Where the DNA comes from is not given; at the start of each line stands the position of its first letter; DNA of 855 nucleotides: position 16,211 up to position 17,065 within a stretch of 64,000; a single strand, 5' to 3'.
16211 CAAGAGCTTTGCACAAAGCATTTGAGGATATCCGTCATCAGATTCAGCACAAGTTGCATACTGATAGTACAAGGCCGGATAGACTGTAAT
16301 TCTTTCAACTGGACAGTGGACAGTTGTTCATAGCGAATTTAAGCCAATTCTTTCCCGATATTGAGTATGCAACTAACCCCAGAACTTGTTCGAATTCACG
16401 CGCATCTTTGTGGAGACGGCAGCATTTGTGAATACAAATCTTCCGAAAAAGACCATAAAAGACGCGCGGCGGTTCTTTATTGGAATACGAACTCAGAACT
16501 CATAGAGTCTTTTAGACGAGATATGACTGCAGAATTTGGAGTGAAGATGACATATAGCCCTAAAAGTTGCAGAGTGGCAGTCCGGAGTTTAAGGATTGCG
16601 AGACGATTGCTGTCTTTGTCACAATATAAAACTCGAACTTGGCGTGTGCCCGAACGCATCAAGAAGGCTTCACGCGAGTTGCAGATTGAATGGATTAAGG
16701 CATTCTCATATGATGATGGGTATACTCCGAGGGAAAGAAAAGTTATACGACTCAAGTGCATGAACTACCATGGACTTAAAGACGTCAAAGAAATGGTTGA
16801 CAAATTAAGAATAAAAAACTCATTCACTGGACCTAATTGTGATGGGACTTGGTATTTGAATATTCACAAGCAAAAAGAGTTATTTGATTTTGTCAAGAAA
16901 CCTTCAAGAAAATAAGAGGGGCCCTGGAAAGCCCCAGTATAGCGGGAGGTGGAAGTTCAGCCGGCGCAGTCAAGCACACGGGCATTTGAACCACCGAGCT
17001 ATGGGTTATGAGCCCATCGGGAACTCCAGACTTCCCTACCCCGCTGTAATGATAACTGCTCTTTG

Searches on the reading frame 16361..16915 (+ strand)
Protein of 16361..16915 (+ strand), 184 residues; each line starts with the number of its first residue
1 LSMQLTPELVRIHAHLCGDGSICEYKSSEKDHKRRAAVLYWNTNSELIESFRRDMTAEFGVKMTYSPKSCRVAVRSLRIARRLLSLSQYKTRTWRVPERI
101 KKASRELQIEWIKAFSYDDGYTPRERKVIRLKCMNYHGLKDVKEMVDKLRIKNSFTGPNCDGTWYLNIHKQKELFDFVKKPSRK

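Call 10: search_protein_families(library=pfam, proteins=[window:16361-16915:+])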
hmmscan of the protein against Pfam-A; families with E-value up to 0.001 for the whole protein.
window:16361-16915:+ (184 aa): 1 family
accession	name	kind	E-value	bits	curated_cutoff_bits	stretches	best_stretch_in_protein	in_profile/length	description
PF14528.11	LAGLIDADG_3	-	0.0003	21.4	22.5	0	119-179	14-79/82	LAGLIDADG-like domain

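Call 33: find_homologous_proteins(query=window:16361-16915:+, max_evalue=0.001)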
Query window:16361-16915:+ (184 aa): 91 proteins with E <= 0.001 among 135 candidates.
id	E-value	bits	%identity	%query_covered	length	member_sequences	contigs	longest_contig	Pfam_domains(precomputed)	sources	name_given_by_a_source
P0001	1.5e-104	365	87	99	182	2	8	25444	-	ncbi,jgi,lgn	jgi:intein-encoded DNA endonuclease-like protein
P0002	2.1e-83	296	69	99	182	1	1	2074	PF14528.12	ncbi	-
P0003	3.0e-77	276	67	99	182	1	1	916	-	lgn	-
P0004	8.6e-77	274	67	99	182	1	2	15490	-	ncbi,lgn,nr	ncbi:hypothetical protein HY489_04935 [Candidatus Woesearchaeota archaeon]|nr:hypothetical protein [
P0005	1.0e-70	255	64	99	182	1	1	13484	PF14528.12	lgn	-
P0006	3.1e-70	253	63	99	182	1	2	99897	PF14528.12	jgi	-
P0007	1.3e-68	248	63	99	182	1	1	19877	-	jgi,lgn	-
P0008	1.4e-66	241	59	96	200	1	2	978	PF14528.12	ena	-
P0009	1.4e-66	241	59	96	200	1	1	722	PF14528.12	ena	-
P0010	2.5e-65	237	60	99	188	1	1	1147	-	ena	-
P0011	3.3e-65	237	58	99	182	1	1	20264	-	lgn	-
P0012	6.3e-65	236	57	96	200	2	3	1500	-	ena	-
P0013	9.9e-65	235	58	96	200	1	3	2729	-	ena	-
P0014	1.0e-64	235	58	98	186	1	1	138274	-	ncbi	-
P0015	5.8e-64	233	59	96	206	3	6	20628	-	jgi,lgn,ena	-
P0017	3.1e-62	227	57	99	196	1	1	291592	-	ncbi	-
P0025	5.6e-60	220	52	98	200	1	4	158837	-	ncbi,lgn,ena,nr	ncbi:hypothetical protein ISS07_02535 [Candidatus Woesearchaeota archaeon]|nr:hypothetical protein [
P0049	3.8e-44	168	45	100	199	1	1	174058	PF14528.12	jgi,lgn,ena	-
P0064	3.2e-41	159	45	98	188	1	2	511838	PF14528.12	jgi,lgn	jgi:hypothetical protein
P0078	1.4e-36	143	45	96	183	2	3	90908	-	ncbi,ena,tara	tara:strand:- start:152 stop:703 length:552 start_codon:yes stop_codon:yes gene_type:complete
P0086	3.7e-31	126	37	95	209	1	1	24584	PF14528.12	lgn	-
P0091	3.3e-23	100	33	90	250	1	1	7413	PF14528.12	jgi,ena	-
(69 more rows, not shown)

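Call 34: find_encoding_contigs(protein=P0001, flank=4000, max_places=3)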
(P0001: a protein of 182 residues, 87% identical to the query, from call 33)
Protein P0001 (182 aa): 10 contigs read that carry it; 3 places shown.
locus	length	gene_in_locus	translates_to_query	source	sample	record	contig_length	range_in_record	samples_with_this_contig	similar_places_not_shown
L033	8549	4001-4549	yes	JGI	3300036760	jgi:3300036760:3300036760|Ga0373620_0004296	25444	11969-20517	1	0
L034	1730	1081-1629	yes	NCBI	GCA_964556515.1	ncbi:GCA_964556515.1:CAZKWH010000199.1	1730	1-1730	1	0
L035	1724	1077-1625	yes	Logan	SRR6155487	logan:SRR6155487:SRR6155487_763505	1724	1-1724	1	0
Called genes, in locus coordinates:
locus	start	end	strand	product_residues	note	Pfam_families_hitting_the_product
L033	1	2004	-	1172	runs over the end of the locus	PF02463:SMC_N, PF13175:AAA_15 (weak), PF13304:AAA_21 (weak), PF13476:AAA_23, PF06470:SMC_hinge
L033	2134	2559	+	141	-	-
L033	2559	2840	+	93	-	PF13616:Rotamase_3, PF13145:Rotamase_2, PF00639:Rotamase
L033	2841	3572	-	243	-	PF01351:RNase_HII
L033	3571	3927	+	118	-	-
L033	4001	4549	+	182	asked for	-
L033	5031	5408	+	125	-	-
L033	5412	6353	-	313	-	PF00009:GTP_EFTU (faint), PF02492:cobW, PF03193:RsgA_GTPase (faint), PF07683:CobW_C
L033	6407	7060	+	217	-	PF00696:AA_kinase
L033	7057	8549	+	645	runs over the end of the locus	PF01841:Transglut_core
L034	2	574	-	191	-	?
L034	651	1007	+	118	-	-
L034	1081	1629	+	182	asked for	-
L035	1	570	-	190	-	?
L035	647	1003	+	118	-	-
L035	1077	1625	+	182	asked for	-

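Call 35: find_encoding_contigs(protein=P0014, flank=4000, max_places=2)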
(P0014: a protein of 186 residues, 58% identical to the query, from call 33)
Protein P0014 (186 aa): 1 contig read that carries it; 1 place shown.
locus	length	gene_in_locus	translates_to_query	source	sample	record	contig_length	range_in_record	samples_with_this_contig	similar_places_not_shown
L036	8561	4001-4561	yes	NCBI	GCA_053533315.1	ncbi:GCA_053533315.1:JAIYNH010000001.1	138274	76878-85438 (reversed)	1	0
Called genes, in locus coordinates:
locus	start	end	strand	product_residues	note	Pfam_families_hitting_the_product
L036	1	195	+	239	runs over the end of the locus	PF02826:2-Hacid_dh_C (faint), PF03446:NAD_binding_2 (weak), PF03807:F420_oxidored, PF02153:PDH_N, PF26213:TYRAAT1_C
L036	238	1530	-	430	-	-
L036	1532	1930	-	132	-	-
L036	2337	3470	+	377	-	PF01609:DDE_Tnp_1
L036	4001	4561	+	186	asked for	-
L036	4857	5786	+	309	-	PF17125:Methyltr_RsmF_N, PF01189:Methyltr_RsmB-F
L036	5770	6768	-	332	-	PF00389:2-Hacid_dh, PF03446:NAD_binding_2 (faint), PF02826:2-Hacid_dh_C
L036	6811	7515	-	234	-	PF20143:NAD_kinase_C (weak)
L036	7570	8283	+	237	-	PF08030:NAD_binding_6 (weak), PF00175:NAD_binding_1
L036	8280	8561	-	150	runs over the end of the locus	-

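Call 36: find_encoding_contigs(protein=P0049, flank=4000, max_places=2)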
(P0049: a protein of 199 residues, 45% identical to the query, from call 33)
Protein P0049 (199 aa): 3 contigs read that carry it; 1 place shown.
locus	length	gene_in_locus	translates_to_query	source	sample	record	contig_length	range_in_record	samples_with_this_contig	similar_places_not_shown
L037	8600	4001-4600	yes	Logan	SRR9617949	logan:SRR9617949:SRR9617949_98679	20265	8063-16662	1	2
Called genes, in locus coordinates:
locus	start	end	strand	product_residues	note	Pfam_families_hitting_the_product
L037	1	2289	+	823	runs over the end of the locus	PF03104:DNA_pol_B_exo1, PF13482:RNase_H_2 (weak), PF00136:DNA_pol_B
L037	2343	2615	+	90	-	-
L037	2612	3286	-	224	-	PF01351:RNase_HII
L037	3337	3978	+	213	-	PF00406:ADK, PF02224:Cytidylate_kin (weak), PF13207:AAA_17, PF13238:AAA_18 (weak), PF05191:ADK_lid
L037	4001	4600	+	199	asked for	PF14528:LAGLIDADG_3 (faint)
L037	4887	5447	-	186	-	-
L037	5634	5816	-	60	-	-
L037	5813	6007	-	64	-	-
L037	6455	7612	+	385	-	PF00589:Phage_integrase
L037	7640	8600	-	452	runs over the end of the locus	PF02310:B12-binding, PF04055:Radical_SAM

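Call 37: find_encoding_contigs(protein=P0064, flank=4000, max_places=2)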
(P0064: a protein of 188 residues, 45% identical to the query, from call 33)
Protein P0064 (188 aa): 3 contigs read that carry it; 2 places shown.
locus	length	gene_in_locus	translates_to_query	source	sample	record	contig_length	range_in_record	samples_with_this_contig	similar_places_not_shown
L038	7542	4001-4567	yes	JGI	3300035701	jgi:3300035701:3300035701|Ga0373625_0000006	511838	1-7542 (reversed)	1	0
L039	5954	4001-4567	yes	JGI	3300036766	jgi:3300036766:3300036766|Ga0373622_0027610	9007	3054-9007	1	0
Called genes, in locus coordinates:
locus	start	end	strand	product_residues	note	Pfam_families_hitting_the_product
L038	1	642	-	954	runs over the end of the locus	PF02463:SMC_N, PF13175:AAA_15, PF13304:AAA_21 (faint), PF13555:AAA_29 (faint)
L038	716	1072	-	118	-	-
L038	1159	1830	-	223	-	PF01351:RNase_HII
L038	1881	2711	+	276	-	PF24034:DUF7343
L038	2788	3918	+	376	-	PF18915:DUF5667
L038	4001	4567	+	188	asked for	PF14528:LAGLIDADG_3 (faint)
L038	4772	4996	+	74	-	-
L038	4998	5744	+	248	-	PF09335:VTT_dom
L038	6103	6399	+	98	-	PF01022:HTH_5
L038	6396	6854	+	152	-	-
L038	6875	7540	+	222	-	?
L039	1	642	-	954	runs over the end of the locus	PF02463:SMC_N, PF13175:AAA_15, PF13304:AAA_21 (faint), PF13476:AAA_23, PF13555:AAA_29 (faint)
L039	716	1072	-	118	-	-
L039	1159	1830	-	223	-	PF01351:RNase_HII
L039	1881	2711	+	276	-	PF24034:DUF7343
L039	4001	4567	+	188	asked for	PF14528:LAGLIDADG_3 (faint)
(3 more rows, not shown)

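Call 39: find_encoding_contigs(protein=P0017, flank=3000, max_places=2)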
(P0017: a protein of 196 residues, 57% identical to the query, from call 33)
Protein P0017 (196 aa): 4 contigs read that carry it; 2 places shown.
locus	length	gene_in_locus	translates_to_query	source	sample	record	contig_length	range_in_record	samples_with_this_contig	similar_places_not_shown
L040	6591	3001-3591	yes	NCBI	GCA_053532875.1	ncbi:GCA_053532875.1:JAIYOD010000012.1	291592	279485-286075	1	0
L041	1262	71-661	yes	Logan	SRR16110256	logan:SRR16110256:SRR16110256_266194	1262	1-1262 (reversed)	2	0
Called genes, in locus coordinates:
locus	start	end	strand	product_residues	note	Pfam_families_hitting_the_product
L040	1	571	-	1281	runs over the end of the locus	PF00317:Ribonuc_red_lgN, PF02867:Ribonuc_red_lgC, PF14890:Intein_splicing, PF14528:LAGLIDADG_3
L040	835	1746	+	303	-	PF00899:ThiF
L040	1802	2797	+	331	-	PF01137:RTC, PF05189:RTC_insert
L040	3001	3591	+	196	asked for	-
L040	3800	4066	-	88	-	PF14528:LAGLIDADG_3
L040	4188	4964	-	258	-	PF05362:Lon_C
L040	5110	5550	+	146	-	-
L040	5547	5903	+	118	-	-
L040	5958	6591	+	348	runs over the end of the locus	PF05621:TniB (faint), PF13191:AAA_16 (weak), PF00931:NB-ARC, PF24883:NPHP3_N (faint), PF05729:NACHT (weak), PF13401:AAA_22, PF00004:AAA (weak), PF22703:Cdc6_lid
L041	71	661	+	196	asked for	-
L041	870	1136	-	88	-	PF14528:LAGLIDADG_3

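Call 40: find_encoding_contigs(protein=P0078, flank=3000, max_places=2)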
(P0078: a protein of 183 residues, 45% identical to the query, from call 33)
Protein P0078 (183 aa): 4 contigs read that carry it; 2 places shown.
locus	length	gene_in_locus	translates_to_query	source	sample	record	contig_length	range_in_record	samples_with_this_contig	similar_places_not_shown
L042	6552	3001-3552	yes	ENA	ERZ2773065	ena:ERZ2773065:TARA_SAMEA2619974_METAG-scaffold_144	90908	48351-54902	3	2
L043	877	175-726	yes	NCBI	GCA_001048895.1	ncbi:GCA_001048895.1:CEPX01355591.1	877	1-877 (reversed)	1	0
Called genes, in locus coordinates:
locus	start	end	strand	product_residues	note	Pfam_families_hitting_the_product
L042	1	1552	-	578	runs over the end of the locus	PF04068:Fer4_RLI (faint), PF00037:Fer4 (weak), PF00004:AAA (faint), PF00005:ABC_tran, PF02463:SMC_N (faint), PF13304:AAA_21 (faint), PF20720:nSTAND3 (faint), PF00005:ABC_tran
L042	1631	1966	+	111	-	PF02150:Zn_ribbon_RPB9 (faint)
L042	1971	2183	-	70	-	-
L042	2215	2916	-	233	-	PF01066:CDP-OH_P_transf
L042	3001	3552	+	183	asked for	-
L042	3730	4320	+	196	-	PF03876:SHS2_Rpb7-N, PF00575:S1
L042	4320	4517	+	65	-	PF06093:Spt4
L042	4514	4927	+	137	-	PF01282:Ribosomal_S24e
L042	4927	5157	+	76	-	PF01599:Ribosomal_S27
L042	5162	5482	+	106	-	-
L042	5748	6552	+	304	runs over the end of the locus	PF02616:SMC_ScpA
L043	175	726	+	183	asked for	-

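Call 41: find_encoding_contigs(protein=P0086, flank=3000, max_places=2)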
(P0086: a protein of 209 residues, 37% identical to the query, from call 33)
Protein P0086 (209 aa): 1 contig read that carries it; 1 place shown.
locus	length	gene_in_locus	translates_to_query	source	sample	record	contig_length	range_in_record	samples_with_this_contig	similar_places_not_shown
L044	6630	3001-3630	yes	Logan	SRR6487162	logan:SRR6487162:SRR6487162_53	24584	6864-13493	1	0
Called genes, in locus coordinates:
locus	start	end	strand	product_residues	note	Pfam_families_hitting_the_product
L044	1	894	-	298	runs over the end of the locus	PF00069:Pkinase, PF07714:PK_Tyr_Ser-Thr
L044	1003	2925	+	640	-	PF02824:TGS, PF07973:tRNA_SAD, PF00587:tRNA-synt_2b, PF03129:HGTP_anticodon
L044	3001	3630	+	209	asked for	PF14528:LAGLIDADG_3 (weak)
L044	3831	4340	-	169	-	-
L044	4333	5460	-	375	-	PF09471:Peptidase_M64 (faint)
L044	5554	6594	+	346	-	-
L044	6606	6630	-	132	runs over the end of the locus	-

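Call 42: find_encoding_contigs(protein=P0091, flank=3000, max_places=2)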
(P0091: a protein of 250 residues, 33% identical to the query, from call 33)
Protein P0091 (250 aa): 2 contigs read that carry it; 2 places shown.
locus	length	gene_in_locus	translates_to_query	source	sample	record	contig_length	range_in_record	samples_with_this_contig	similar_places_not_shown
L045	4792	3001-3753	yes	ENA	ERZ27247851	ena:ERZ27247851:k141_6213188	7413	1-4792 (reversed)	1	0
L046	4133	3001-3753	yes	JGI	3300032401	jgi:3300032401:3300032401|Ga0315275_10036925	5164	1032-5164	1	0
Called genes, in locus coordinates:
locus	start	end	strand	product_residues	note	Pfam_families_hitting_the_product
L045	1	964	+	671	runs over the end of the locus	PF01841:Transglut_core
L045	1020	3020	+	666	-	PF01850:PIN, PF00437:T2SSE (weak), PF26594:KH_NusA_2nd, PF00013:KH_1 (weak)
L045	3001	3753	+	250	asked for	PF14528:LAGLIDADG_3 (faint)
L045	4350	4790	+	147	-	?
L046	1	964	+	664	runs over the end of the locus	?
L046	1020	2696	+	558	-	PF01850:PIN, PF00437:T2SSE (weak), PF26594:KH_NusA_2nd, PF00013:KH_1 (faint)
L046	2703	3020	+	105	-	-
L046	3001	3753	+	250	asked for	PF14528:LAGLIDADG_3 (faint)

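Call 48: search_solved_structures(query=A1, max_evalue=1, show_alignments=2)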
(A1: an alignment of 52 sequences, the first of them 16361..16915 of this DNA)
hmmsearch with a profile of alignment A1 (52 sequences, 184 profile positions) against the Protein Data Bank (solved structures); distinct sequences matched with E-value up to 1: 3.
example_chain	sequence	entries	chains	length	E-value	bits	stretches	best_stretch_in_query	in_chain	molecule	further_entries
7qsu_A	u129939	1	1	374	5.1e-07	32.6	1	37-161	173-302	V-ATPase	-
7qss_A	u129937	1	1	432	5.6e-07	32.4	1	37-161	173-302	V-type ATP synthase alpha chain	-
2cw7_A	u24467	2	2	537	0.13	15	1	25-152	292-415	Endonuclease PI-PkoII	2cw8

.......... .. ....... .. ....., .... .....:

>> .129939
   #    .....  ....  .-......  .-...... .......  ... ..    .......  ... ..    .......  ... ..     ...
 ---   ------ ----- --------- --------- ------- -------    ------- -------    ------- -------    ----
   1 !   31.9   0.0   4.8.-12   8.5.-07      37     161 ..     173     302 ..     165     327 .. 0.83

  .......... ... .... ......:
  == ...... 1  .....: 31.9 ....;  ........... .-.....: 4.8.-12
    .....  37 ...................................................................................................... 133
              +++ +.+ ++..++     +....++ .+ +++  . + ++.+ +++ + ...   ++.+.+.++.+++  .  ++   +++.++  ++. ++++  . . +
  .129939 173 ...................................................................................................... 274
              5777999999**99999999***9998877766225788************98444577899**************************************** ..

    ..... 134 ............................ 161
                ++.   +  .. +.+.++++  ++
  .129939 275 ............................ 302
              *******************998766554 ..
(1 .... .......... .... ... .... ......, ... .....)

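Call 52: search_protein_families(library=pfam, max_evalue=0.01, proteins=[P0017, P0049, P0091])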
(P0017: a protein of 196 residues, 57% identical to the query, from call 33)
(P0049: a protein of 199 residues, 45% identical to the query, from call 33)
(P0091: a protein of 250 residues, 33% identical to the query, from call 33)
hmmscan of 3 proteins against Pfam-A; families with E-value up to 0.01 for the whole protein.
P0017 (196 aa): 1 family
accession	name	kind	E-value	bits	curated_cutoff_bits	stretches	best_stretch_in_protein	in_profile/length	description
PF14528.11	LAGLIDADG_3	-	0.0017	19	22.5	0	121-182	14-80/82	LAGLIDADG-like domain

P0049 (199 aa): 1 family
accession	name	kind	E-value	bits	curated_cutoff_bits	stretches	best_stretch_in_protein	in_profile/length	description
PF14528.11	LAGLIDADG_3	-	1.9e-06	28.5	22.5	1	106-168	1-68/82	LAGLIDADG-like domain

P0091 (250 aa): 1 family
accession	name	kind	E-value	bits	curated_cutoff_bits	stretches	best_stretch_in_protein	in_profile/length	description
PF14528.11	LAGLIDADG_3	-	2.2e-08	34.7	22.5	1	157-217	4-69/82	LAGLIDADG-like domain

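Call 55: predict_structure(alignment_id=A1)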
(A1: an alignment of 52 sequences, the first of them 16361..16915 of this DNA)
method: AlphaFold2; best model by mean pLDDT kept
length: 184 residues; sequences in the alignment: 52
mean_pLDDT: 95.9   pTM: 0.91
mean pLDDT of the five models: 95.9, 95.7, 95.6, 94.9, 94.6
residues with pLDDT >= 90: 174; 70-90: 7; 50-70: 3; < 50: 0
segments of 3 or more residues with pLDDT < 50: none
pLDDT, mean of each block of 10 residues (from residue 1): 89 98 95 96 96 98 97 98 96 97 98 97 94 98 99 97 98 95 70
secondary structure, 60 per line:
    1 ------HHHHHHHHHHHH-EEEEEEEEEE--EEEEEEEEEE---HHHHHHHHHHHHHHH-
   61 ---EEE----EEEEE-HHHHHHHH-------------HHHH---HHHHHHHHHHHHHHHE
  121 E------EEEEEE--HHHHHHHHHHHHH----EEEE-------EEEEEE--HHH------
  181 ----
elements in order: H7-18 E20-29 E32-41 H45-59 E64-66 E71-75 H77-84 H98-101 H105-119 E128-133 H136-148 E153-156 E164-169

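Call 58: fold_search(model_id=the predicted structure, library=pdb)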
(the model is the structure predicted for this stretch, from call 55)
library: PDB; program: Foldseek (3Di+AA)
matches with E <= 10: 649; with E <= 0.001: 116
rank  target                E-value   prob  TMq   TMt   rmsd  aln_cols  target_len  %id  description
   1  7qsu                  1.4e-09  1.00  0.74  0.39   4.2       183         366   18  Crystal structure of homing endonuclease-associated TliVMA intein (C1A, d333-339) (released 2022-03-30)
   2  5o6i_A                3.6e-09  1.00  0.67  0.65   3.3       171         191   20  Structures and dynamics of mesophilic variants from the homing endonuclease I-DmoI (released 2017-12-06)
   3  4unc_G                5.5e-09  1.00  0.65  0.68   3.7       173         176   19  THE CRYSTAL STRUCTURE OF I-DMOI IN COMPLEX WITH ITS TARGET DNA AT 8 DAYS INCUBATION IN 5MM MN (STATE 6) (released 2014-12-17)
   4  4un7_G                5.5e-09  1.00  0.61  0.63   4.0       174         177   22  THE CRYSTAL STRUCTURE OF I-DMOI IN COMPLEX WITH ITS TARGET DNA BEFORE INCUBATION IN 5MM MN (STATE 1) (released 2014-12-03)
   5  5akf_I                6.2e-09  1.00  0.64  0.67   3.7       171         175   19  THE CRYSTAL STRUCTURE OF I-DMOI Q42AK120M IN COMPLEX WITH ITS TARGET DNA NICKED IN THE CODING STRAND A AND IN THE PRES (released 2015-06-17)
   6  4ut0_K                6.5e-09  1.00  0.66  0.68   3.5       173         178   19  THE CRYSTAL STRUCTURE OF I-DMOI IN COMPLEX WITH ITS TARGET DNA AT 10 DAYS INCUBATION IN 5MM MN (STATE 7) (released 2014-12-17)
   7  7qss                  8.8e-09  1.00  0.71  0.32   3.7       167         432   18  Crystal structure of homing endonuclease-associated TliVMA intein (C1A) (released 2022-03-30)
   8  4unc_D                1.0e-08  1.00  0.64  0.62   3.7       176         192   21  THE CRYSTAL STRUCTURE OF I-DMOI IN COMPLEX WITH ITS TARGET DNA AT 8 DAYS INCUBATION IN 5MM MN (STATE 6) (released 2014-12-17)
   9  4unc_A                1.1e-08  1.00  0.66  0.67   3.5       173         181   19  THE CRYSTAL STRUCTURE OF I-DMOI IN COMPLEX WITH ITS TARGET DNA AT 8 DAYS INCUBATION IN 5MM MN (STATE 6) (released 2014-12-17)
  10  4d6o_A                1.2e-08  1.00  0.64  0.64   3.7       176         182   20  THE CRYSTAL STRUCTURE OF I-DMOI IN COMPLEX WITH ITS TARGET DNA AT 1H INCUBATION IN 5MM MG (STATE 2) (released 2014-12-17)
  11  2vs8_K                1.3e-08  1.00  0.66  0.68   3.4       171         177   19  The crystal structure of I-DmoI in complex with DNA and Mn (released 2008-11-11)
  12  5ak9_J                1.3e-08  1.00  0.66  0.66   3.5       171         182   19  THE CRYSTAL STRUCTURE OF I-DMOI Q42AK120M IN COMPLEX WITH ITS TARGET DNA IN THE PRESENCE OF 2MM MN (released 2015-06-17)
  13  5a0w_D                1.4e-08  1.00  0.67  0.64   3.3       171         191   20  THE CRYSTAL STRUCTURE OF I-DMOI E117A IN COMPLEX WITH ITS TARGET DNA AND IN THE PRESENCE OF 2MM MN (released 2016-05-11)
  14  5a0w_A                1.7e-08  1.00  0.61  0.62   3.9       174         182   21  THE CRYSTAL STRUCTURE OF I-DMOI E117A IN COMPLEX WITH ITS TARGET DNA AND IN THE PRESENCE OF 2MM MN (released 2016-05-11)
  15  2vs7_G                1.8e-08  1.00  0.64  0.66   3.7       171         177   19  The crystal structure of I-DmoI in complex with DNA and Ca (released 2008-11-11)
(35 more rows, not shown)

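Call 75: find_encoding_contigs(protein=P0025, flank=2500, max_places=1)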
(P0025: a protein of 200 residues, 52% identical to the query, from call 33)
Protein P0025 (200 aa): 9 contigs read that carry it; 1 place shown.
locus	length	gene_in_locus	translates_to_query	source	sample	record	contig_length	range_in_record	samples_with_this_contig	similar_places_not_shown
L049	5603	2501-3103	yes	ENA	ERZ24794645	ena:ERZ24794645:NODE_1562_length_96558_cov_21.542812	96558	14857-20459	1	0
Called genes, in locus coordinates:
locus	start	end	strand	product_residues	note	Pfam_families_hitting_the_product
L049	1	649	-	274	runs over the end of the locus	PF01351:RNase_HII, PF11858:DUF3378 (faint)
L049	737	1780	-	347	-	PF14528:LAGLIDADG_3 (faint)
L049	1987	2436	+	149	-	-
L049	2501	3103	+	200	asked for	-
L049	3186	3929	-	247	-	PF01925:TauE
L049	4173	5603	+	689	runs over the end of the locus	PF01841:Transglut_core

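Call 98: search_protein_representatives(alignment_id=A1)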
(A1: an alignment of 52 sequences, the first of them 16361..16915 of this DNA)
Query: 52 sequences, 184 profile positions. Proteins with E-value up to 0.001 (for the whole library): 1309; up to 1e-10: 447; up to 1e-30: 45. The best 150 are listed.
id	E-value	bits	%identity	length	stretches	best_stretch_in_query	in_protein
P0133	8.8e-79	279.6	-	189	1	2-184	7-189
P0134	6.8e-77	273.4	-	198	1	3-184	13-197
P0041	2.2e-72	258.7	-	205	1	6-184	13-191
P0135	3.5e-60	219.0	-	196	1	3-184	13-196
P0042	3.2e-58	212.6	-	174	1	3-158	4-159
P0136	2.2e-55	203.3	-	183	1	6-180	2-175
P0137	3.4e-52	192.9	-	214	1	3-171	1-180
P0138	5.0e-52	192.4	-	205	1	3-178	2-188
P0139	9.2e-49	181.7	-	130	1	55-184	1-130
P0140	1.7e-48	180.8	-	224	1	5-183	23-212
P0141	1.3e-47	178.0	-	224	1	3-170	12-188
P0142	2.4e-46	173.8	-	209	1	6-176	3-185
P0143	2.0e-44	167.6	-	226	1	3-176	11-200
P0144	8.7e-44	165.5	-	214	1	3-171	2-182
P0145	1.2e-43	165.1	-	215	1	3-159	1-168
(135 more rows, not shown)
